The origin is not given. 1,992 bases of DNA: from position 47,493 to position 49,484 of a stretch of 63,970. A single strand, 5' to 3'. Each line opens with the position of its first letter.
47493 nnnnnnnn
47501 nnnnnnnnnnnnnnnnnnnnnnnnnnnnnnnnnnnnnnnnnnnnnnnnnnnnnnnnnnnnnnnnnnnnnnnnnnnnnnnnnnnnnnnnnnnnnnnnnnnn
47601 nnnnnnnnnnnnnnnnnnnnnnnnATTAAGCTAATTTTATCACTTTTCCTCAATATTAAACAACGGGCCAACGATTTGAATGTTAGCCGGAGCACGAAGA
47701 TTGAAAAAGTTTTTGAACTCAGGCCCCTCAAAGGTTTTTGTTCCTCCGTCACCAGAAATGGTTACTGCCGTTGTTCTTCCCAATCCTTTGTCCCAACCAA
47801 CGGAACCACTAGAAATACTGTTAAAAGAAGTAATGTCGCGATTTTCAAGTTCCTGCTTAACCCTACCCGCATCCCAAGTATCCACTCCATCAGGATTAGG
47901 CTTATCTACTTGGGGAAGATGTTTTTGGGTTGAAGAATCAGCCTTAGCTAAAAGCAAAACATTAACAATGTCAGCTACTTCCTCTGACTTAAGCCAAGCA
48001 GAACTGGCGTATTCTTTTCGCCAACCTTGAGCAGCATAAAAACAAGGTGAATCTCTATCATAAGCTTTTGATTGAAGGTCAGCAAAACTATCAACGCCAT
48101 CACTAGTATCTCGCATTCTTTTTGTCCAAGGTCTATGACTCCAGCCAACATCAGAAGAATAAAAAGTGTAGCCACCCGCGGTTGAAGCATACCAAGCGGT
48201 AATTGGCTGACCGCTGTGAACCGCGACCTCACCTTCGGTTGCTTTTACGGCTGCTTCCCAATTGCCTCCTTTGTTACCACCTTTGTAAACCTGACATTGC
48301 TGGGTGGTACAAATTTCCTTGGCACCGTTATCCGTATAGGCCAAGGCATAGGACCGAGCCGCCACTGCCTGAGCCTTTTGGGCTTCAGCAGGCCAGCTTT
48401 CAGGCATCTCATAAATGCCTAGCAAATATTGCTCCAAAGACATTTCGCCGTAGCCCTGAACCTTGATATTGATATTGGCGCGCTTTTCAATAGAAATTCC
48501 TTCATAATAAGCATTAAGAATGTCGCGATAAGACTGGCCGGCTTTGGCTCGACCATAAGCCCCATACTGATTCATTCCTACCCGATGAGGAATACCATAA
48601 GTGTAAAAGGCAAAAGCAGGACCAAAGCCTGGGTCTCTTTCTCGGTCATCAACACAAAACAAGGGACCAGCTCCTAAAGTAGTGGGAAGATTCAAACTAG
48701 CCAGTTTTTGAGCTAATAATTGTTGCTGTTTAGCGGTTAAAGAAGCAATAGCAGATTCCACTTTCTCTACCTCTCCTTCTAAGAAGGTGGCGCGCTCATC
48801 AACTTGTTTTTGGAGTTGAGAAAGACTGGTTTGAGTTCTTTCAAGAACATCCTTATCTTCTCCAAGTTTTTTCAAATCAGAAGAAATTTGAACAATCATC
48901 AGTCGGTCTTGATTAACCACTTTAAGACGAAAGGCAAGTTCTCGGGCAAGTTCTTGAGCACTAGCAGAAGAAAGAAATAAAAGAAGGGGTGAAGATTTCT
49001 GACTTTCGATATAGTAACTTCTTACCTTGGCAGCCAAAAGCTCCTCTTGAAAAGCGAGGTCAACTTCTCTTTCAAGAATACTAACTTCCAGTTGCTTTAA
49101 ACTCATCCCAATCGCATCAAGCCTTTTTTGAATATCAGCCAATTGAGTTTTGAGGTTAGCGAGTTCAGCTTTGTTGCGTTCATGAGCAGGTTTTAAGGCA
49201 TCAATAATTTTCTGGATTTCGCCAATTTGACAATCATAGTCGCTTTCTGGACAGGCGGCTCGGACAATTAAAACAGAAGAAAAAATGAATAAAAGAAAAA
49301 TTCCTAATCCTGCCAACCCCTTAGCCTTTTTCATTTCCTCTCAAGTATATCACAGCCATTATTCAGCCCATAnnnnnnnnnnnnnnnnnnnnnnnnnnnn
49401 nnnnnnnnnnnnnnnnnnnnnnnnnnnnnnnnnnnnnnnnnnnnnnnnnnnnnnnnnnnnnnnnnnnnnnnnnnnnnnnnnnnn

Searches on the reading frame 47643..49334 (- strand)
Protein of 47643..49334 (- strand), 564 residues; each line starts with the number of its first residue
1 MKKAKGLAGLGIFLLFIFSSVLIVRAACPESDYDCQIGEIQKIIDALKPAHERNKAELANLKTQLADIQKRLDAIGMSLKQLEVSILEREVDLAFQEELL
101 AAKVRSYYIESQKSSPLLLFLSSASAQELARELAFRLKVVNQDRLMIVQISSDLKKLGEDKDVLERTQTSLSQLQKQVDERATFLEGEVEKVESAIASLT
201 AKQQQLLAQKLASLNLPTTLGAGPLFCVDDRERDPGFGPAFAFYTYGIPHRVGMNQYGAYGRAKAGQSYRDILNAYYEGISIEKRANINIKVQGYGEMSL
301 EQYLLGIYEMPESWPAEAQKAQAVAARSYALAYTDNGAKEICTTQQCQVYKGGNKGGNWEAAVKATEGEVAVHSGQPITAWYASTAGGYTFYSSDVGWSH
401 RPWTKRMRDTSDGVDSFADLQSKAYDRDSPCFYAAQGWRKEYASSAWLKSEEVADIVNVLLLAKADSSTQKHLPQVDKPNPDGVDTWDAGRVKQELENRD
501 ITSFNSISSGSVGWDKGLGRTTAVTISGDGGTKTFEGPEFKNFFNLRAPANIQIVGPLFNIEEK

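Call 14: search_protein_families(library=pfam, proteins=[window:47643-49334:-])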
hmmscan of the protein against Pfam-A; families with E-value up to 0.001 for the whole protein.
window:47643-49334:- (564 aa): 1 family
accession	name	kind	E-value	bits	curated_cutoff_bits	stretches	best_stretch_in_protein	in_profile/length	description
PF08486.15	SpoIID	-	3.9e-20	72.7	23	1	295-372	8-96/97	Stage II sporulation protein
